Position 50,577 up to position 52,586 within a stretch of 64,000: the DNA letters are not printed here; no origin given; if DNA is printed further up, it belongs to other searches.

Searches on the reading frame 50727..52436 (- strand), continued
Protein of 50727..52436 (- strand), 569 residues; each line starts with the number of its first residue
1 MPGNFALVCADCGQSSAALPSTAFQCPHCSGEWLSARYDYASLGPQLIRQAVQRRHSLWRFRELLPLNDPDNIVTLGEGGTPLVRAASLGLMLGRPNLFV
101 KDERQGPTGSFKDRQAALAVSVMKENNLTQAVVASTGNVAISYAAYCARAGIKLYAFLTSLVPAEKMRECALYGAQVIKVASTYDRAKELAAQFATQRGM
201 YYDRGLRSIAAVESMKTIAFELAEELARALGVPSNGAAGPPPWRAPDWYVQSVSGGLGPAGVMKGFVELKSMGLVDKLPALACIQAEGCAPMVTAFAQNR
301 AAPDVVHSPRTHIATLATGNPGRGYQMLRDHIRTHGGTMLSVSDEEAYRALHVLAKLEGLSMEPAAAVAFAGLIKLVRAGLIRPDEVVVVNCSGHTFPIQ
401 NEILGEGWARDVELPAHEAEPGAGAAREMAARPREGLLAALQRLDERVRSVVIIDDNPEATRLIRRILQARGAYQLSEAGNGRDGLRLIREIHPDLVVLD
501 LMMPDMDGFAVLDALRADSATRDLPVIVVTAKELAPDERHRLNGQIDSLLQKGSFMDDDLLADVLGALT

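Call 32: search_protein_families(library=pfam, proteins=[L038:12621-14009:+, L038:14088-14999:+, L070:4968-5840:+, L071:8896-9966:+, L068:11921-13267:+, L055:1840-3087:+, L036:3695-9997:+, L072:9974-12097:+, L068:8089-9981:+, L068:4449-8060:+], max_evalue=0.001)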
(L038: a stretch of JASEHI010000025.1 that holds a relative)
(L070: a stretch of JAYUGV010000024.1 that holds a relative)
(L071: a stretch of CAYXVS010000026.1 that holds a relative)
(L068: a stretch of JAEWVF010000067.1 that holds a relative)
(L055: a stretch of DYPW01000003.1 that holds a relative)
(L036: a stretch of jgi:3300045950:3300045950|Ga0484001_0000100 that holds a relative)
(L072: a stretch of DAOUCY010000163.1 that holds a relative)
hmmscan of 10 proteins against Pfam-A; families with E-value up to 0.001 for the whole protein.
L038:12621-14009:+ (462 aa): 5 families
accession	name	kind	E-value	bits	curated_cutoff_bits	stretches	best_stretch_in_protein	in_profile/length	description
PF01134.28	GIDA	-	1.8e-89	301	22.1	1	9-384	1-390/391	Glucose inhibited division protein A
PF13450.12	NAD_binding_8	-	1e-06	29.3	21.9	1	12-46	1-35/68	NAD(P)-binding Rossmann-like domain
PF01266.30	DAO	-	0.0001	22.4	27.9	1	9-46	1-38/353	FAD dependent oxidoreductase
PF12831.13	FAD_oxidored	-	0.00012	22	27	1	9-40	1-32/416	FAD dependent oxidoreductase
PF00890.30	FAD_binding_2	-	0.00098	18.8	20.4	0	9-40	1-32/414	FAD binding domain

L038:14088-14999:+ (303 aa): 1 family
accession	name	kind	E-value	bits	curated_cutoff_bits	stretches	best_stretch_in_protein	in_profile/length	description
PF04389.22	Peptidase_M28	-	7.9e-32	111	21.3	1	97-296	1-193/193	Peptidase family M28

L070:4968-5840:+ (290 aa): 3 families
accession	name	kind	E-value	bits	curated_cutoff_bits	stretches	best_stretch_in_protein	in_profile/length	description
PF00583.31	Acetyltransf_1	-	1.7e-11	44.8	20.7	1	37-131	22-116/116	Acetyltransferase (GNAT) family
PF13508.13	Acetyltransf_7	-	1.6e-06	28.8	27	1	53-132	6-83/84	Acetyltransferase (GNAT) domain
PF13673.13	Acetyltransf_10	-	7.9e-05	23.1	23.6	1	53-135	33-111/128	Acetyltransferase (GNAT) domain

L071:8896-9966:+ (356 aa): 2 families
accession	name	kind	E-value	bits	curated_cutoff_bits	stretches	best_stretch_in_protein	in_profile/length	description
PF00072.30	Response_reg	-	1.2e-29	103.1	30.2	1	10-121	1-110/111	Response regulator receiver domain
PF00211.25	Guanylate_cyc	-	4e-22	79.1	21.9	1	174-343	9-176/183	Adenylate and Guanylate cyclase catalytic domain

L068:11921-13267:+ (448 aa): 1 family
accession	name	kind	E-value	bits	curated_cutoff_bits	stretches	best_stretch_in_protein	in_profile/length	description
PF00291.31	PALP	-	2.8e-78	263.7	35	1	132-438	1-295/295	Pyridoxal-phosphate dependent enzyme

L055:1840-3087:+ (415 aa): 3 families
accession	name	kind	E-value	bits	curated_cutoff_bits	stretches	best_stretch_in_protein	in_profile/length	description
PF00072.30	Response_reg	-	2.3e-28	99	30.2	1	6-112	1-105/111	Response regulator receiver domain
PF02518.31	HATPase_c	-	5.2e-24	85.3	26.4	1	288-414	1-109/111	Histidine kinase-, DNA gyrase B-, and HSP90-like ATPase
PF00512.31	HisKA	-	1.8e-09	37.9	26.9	1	169-240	2-65/66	His Kinase A (phospho-acceptor) domain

L036:3695-9997:+ (2100 aa): 9 families
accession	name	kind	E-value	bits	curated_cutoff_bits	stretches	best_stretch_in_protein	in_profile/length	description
PF13185.12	GAF_2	-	6.9e-126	415.3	28.6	7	258-398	2-136/136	GAF domain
PF01590.32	GAF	-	1.3e-100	333.6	22.4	8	259-397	1-133/133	GAF domain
PF13492.12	GAF_3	-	1.2e-73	246.1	27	7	1046-1186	1-129/129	GAF domain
PF02518.31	HATPase_c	-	9.7e-29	100.5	26.4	1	1827-1947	2-109/111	Histidine kinase-, DNA gyrase B-, and HSP90-like ATPase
PF00512.31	HisKA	-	9.8e-21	74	26.9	1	1713-1780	2-66/66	His Kinase A (phospho-acceptor) domain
PF00072.30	Response_reg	-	1.9e-18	67.1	30.2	1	1969-2076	1-109/111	Response regulator receiver domain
PF20969.2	MASE11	-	8.8e-11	42.4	27.3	1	22-173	3-152/168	MASE11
PF11849.14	DUF3369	-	1.2e-07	32.5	27.2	0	1498-1534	132-167/168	Domain of unknown function (DUF3369)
PF15714.11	SpoVT_C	-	1.9e-07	31.7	27.5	0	769-844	51-124/128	Stage V sporulation protein T C-terminal, transcription factor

L072:9974-12097:+ (707 aa): 2 families
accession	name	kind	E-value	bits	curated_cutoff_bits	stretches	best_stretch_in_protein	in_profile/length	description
PF00291.31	PALP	-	4.5e-60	203.9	35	1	77-389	2-294/295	Pyridoxal-phosphate dependent enzyme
PF00072.30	Response_reg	-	3e-41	140.5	30.2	2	589-692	1-101/111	Response regulator receiver domain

L068:8089-9981:+ (630 aa): 5 families
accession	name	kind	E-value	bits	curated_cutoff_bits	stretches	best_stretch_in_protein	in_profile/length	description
PF02518.31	HATPase_c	-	4e-30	105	26.4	1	507-619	2-110/111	Histidine kinase-, DNA gyrase B-, and HSP90-like ATPase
PF00512.31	HisKA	-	2.2e-19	69.7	26.9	1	392-459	2-66/66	His Kinase A (phospho-acceptor) domain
PF13492.12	GAF_3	-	6.9e-14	52.8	27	1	94-163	59-129/129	GAF domain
PF01590.32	GAF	-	6.1e-13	49.9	22.4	1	111-161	84-133/133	GAF domain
PF13185.12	GAF_2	-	1.8e-09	38.4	28.6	0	107-159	82-133/136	GAF domain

L068:4449-8060:+ (1203 aa): 5 families
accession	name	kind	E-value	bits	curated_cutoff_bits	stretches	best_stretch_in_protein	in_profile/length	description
PF13185.12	GAF_2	-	3.5e-44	150.7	28.6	2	999-1142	2-136/136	GAF domain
PF13492.12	GAF_3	-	1.9e-35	122.5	27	2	611-750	2-129/129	GAF domain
PF01590.32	GAF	-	2e-33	116.2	22.4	3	1000-1141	1-133/133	GAF domain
PF00672.30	HAMP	-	7.2e-15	55.5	25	1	528-579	2-53/53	HAMP domain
PF02743.24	dCache_1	-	5.3e-10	39.7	45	1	218-424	2-172/240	Cache domain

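Call 34: search_protein_families(library=ncbifam, proteins=[L068:11921-13267:+, L085:12045-13301:+], max_evalue=1e-20)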
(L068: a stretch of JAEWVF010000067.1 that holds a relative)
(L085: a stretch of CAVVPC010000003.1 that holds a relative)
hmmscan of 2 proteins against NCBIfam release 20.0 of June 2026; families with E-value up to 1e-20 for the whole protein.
L068:11921-13267:+ (448 aa): 11 families
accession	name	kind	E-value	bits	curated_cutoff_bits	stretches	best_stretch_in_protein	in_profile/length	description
NF006050.0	PRK08197.1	equivalog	8.5e-174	578.1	303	1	60-445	3-386/406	threonine synthase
NF004170.0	PRK05638.1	equivalog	2.3e-62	211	421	1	66-443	2-358/442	threonine synthase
TIGR00260.1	thrC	equivalog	7.1e-53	179.9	167.1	1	116-442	1-337/340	threonine synthase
NF006205.0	PRK08329.1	equivalog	1.4e-49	168.9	358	1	66-443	2-346/347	threonine synthase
NF004996.0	PRK06381.1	equivalog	1.4e-44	152.5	266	1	137-438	14-316/319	threonine synthase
NF005035.0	PRK06450.1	equivalog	1.2e-40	139.4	301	1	65-443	3-337/338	threonine synthase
NF006094.0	PRK08246.1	subfamily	1.2e-29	103.7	331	1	153-438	36-301/310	serine/threonine dehydratase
TIGR01127.1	ilvA_1Cterm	equivalog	1e-28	100.4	378.75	1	154-422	15-270/380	threonine ammonia-lyase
TIGR03844.1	cysteate_syn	equivalog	3.5e-25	88.6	324.9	1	66-443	3-382/398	cysteate synthase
NF005600.0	PRK07334.1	equivalog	4.1e-23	81.6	496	1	153-422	42-296/408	threonine ammonia-lyase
NF006390.0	PRK08639.1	equivalog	5.3e-23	81.6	421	1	139-434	26-308/418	threonine ammonia-lyase IlvA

L085:12045-13301:+ (418 aa): 11 families
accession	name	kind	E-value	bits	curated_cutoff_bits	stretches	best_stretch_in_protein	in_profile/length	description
NF006050.0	PRK08197.1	equivalog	3.8e-178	592.4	303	1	23-408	3-386/406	threonine synthase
NF004170.0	PRK05638.1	equivalog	2.7e-65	220.6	421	1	29-406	2-358/442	threonine synthase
TIGR00260.1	thrC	equivalog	3.6e-56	190.8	167.1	1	79-405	1-337/340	threonine synthase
NF006205.0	PRK08329.1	equivalog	1.6e-51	175.3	358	1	29-406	2-346/347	threonine synthase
NF004996.0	PRK06381.1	equivalog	7.3e-47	159.9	266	1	100-401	14-316/319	threonine synthase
NF005035.0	PRK06450.1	equivalog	1.9e-45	155.2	301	1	29-406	4-337/338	threonine synthase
TIGR01127.1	ilvA_1Cterm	equivalog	2.1e-28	99.4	378.75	1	117-382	15-267/380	threonine ammonia-lyase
NF006094.0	PRK08246.1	subfamily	1e-27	97.4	331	1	102-381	24-283/310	serine/threonine dehydratase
TIGR03844.1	cysteate_syn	equivalog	8.1e-24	84.1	324.9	1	29-407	3-383/398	cysteate synthase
NF006390.0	PRK08639.1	equivalog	7.5e-23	81.2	421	1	101-384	25-298/418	threonine ammonia-lyase IlvA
NF005600.0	PRK07334.1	equivalog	2e-22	79.4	496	1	102-381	29-292/408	threonine ammonia-lyase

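Call 54: predict_structure(alignment_id=A1)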
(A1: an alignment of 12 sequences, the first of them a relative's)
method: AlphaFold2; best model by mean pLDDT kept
length: 569 residues; sequences in the alignment: 12
mean_pLDDT: 66.4   pTM: 0.59
mean pLDDT of the five models: 66.4, 61.6, 61.0, 59.2, 50.9
residues with pLDDT >= 90: 30; 70-90: 250; 50-70: 173; < 50: 116
segments of 3 or more residues with pLDDT < 50: 1-3, 19-23, 54-64, 77-79, 105-109, 206-215, 233-237, 313-319, 359-362, 394-436, 552-569
pLDDT, mean of each block of 10 residues (from residue 1): 52 59 58 55 62 48 55 62 77 84 53 70 78 74 81 80 65 78 66 77 52 55 78 51 85 67 79 85 78 84 65 46 71 90 78 60 66 90 90 42 28 29 30 43 64 80 63 80 88 86 74 84 79 67 68 39 31
secondary structure, 60 per line:
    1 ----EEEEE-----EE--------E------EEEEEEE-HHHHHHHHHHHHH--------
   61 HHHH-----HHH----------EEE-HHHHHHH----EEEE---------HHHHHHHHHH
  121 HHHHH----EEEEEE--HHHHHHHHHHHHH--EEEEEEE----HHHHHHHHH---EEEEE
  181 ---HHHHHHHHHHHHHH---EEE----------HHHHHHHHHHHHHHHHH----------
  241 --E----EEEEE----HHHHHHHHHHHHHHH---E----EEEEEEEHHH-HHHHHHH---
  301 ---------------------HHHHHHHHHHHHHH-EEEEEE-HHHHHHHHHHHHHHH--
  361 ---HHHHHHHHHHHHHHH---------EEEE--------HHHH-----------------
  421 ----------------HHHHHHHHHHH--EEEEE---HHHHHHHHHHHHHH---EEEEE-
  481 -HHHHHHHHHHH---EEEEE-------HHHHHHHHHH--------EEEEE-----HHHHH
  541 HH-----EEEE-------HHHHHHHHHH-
elements in order: E5-9 E32-38 H40-52 H61-64 E83-85 H87-93 E98-101 H111-125 E130-135 H138-150 E153-159 H164-172 E176-180 H184-197 E201-203 H214-230 E248-252 H257-271 E280-286 H291-297 H322-335 E337-342 H344-358 H364-378 E388-391 H400-403 H437-447 E450-454 H458-471 E475-479 H482-492 E496-500 H508-517 E526-530 H536-542 E548-551 H559-568

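Call 61: search_protein_families(library=pfam, proteins=[L038:6179-9958:+, L079:4232-9922:+, L035:3680-9952:+, L063:309-3344:+, L090:3715-5037:+, L090:5098-6036:+], max_evalue=0.001)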
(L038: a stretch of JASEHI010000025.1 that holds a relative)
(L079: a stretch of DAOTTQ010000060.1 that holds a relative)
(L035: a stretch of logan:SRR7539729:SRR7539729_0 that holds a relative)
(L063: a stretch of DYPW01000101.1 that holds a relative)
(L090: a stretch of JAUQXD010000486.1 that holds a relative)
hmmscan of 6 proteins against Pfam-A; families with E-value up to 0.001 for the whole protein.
L038:6179-9958:+ (1259 aa): 6 families
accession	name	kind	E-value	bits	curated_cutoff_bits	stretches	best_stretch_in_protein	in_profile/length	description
PF13185.12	GAF_2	-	3.5e-80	267.3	28.6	5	391-524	2-135/136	GAF domain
PF01590.32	GAF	-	6.6e-74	247.2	22.4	5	393-523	2-132/133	GAF domain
PF13492.12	GAF_3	-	2e-42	145.1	27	4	393-526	2-129/129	GAF domain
PF02518.31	HATPase_c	-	5.3e-32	111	26.4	1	1139-1253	2-110/111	Histidine kinase-, DNA gyrase B-, and HSP90-like ATPase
PF00512.31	HisKA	-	4.1e-22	78.5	26.9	1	1025-1092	2-66/66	His Kinase A (phospho-acceptor) domain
PF08448.16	PAS_4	-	2e-13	51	23.1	1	733-836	1-109/110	PAS fold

L079:4232-9922:+ (1896 aa): 14 families
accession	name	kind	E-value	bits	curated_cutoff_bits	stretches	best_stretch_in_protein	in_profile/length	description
PF13185.12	GAF_2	-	1.8e-73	245.6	28.6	5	1498-1636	4-135/136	GAF domain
PF01590.32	GAF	-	1.8e-60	203.7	22.4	5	1498-1636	2-133/133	GAF domain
PF13492.12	GAF_3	-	1.1e-41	142.7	27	5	1499-1638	3-129/129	GAF domain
PF02518.31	HATPase_c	-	3.3e-27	95.6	26.4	1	1773-1881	2-109/111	Histidine kinase-, DNA gyrase B-, and HSP90-like ATPase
PF08448.16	PAS_4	-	4.2e-27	95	23.1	2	615-717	4-110/110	PAS fold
PF08447.18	PAS_3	-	1.7e-24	86.4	25.6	2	1382-1456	3-80/89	PAS fold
PF13426.13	PAS_9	-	7.5e-22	78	27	1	905-1005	4-103/103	PAS domain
PF00512.31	HisKA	-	5.6e-21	74.8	26.9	1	1659-1726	2-66/66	His Kinase A (phospho-acceptor) domain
PF00989.32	PAS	-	2.5e-14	53.7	22.6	1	902-1001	11-111/113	PAS fold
PF21623.3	HK_sensor_dom_bact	-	1.5e-13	51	27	1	98-264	47-200/253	Bacterial histidine kinase, sensor domain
PF00672.30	HAMP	-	1.6e-09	38.4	25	1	360-416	1-53/53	HAMP domain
PF02743.24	dCache_1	-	1.5e-06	28.4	45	1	147-274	88-210/240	Cache domain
PF15714.11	SpoVT_C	-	2.1e-06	28.2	27.5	0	508-582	49-124/128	Stage V sporulation protein T C-terminal, transcription factor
PF13188.13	PAS_8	-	4.6e-05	23.6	21.8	0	905-942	14-52/65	PAS domain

L035:3680-9952:+ (2090 aa): 9 families
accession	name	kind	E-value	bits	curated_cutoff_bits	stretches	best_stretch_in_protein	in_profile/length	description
PF13185.12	GAF_2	-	4.3e-97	322.1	28.6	7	1380-1522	3-136/136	GAF domain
PF01590.32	GAF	-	3.4e-84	280.5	22.4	5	1032-1174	1-133/133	GAF domain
PF13492.12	GAF_3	-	2.7e-58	196.4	27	5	1032-1176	1-129/129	GAF domain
PF02518.31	HATPase_c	-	3.4e-28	98.7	26.4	1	1824-1938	2-109/111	Histidine kinase-, DNA gyrase B-, and HSP90-like ATPase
PF00512.31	HisKA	-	8.4e-21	74.2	26.9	1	1710-1777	2-66/66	His Kinase A (phospho-acceptor) domain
PF00072.30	Response_reg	-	2.8e-18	66.5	30.2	1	1967-2075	1-110/111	Response regulator receiver domain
PF20969.2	MASE11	-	1.2e-11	45.3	27.3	1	24-178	3-156/168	MASE11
PF15714.11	SpoVT_C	-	3.1e-10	40.7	27.5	0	1093-1171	49-124/128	Stage V sporulation protein T C-terminal, transcription factor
PF11849.14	DUF3369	-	2.1e-07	31.8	27.2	0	807-834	140-167/168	Domain of unknown function (DUF3369)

L063:309-3344:+ (1011 aa): 7 families
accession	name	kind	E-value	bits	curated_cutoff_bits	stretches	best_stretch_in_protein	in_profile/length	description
PF02518.31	HATPase_c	-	2.8e-28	99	26.4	1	895-1007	2-110/111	Histidine kinase-, DNA gyrase B-, and HSP90-like ATPase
PF13185.12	GAF_2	-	1.8e-20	73.9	28.6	1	620-759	2-136/136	GAF domain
PF00512.31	HisKA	-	2.4e-17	63.2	26.9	1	781-848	2-66/66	His Kinase A (phospho-acceptor) domain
PF01590.32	GAF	-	5.9e-14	53.2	22.4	1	621-758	1-133/133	GAF domain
PF02743.24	dCache_1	-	6.5e-12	45.9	45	1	248-404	17-169/240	Cache domain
PF13492.12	GAF_3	-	1.5e-11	45.3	27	1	621-760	1-129/129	GAF domain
PF00672.30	HAMP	-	4.6e-11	43.3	25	1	539-586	2-49/53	HAMP domain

L090:3715-5037:+ (440 aa): 3 families
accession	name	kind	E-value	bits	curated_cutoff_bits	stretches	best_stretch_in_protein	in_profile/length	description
PF02518.31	HATPase_c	-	5.6e-25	88.4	26.4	1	308-430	2-110/111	Histidine kinase-, DNA gyrase B-, and HSP90-like ATPase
PF00072.30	Response_reg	-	1.4e-24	86.8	30.2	1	29-140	1-110/111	Response regulator receiver domain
PF00512.31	HisKA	-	1.8e-08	34.8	26.9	1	194-260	4-65/66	His Kinase A (phospho-acceptor) domain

L090:5098-6036:+ (312 aa): 1 family
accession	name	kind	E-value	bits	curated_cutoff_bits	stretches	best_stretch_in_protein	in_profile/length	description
PF00892.27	EamA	-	6.6e-27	94.9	28.2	2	10-144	3-134/135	EamA-like transporter family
